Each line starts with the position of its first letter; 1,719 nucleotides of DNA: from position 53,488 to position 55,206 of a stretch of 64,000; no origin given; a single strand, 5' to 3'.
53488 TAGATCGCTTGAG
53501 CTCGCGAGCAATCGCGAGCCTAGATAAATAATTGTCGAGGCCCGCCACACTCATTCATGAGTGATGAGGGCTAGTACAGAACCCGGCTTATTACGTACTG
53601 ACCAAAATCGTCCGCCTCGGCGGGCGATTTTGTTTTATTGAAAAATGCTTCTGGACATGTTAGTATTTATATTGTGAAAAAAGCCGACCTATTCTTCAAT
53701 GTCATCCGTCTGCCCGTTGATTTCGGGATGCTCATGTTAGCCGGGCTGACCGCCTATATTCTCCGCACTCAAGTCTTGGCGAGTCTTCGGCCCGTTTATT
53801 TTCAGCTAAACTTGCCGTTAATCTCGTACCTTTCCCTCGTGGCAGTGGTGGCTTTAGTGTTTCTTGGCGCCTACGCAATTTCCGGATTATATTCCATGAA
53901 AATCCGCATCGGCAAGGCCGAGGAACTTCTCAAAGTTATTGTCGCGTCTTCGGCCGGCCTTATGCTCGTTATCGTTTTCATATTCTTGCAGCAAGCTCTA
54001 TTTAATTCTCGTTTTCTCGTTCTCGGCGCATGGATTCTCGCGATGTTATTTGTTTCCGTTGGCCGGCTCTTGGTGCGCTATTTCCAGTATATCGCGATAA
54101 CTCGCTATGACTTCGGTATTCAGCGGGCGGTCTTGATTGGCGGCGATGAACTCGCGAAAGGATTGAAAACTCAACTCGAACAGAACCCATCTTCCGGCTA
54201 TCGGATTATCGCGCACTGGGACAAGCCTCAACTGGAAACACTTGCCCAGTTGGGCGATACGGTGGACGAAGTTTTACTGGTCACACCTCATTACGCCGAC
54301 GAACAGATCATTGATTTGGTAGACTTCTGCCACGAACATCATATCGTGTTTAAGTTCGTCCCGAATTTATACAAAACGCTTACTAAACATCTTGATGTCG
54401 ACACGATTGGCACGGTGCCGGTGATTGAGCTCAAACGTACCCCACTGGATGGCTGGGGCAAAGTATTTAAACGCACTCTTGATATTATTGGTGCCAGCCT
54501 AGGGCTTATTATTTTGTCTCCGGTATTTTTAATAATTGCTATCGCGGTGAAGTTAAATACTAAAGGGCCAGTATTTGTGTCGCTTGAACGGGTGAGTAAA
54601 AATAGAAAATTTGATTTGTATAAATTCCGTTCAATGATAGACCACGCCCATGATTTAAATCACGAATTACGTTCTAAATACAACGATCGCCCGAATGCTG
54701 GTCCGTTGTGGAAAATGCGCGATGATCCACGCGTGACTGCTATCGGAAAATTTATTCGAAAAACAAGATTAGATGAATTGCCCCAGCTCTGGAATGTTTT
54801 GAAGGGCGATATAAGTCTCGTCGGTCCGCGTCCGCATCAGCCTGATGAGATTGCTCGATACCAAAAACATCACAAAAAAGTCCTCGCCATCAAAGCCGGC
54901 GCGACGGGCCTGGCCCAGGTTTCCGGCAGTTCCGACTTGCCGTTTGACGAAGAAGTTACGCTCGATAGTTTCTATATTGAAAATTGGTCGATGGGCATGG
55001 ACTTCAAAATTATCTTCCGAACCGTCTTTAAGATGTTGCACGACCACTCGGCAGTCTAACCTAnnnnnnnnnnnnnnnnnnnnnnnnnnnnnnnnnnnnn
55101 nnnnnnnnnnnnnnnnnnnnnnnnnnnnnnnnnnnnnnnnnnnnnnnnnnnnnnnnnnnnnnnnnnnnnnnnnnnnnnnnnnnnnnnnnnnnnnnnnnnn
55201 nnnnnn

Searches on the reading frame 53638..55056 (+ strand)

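Call 66: search_protein_families(library=pfam, proteins=[window:53638-55056:+], max_evalue=0.00001)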
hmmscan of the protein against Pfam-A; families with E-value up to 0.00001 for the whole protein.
window:53638-55056:+ (473 aa): 2 families
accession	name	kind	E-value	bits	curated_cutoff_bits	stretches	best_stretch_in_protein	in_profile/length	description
PF02397.22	Bac_transf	-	6e-62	208.8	27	1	278-467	1-178/179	Bacterial sugar transferase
PF13727.12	CoA_binding_3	-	2.6e-06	28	25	0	81-199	2-115/175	CoA-binding domain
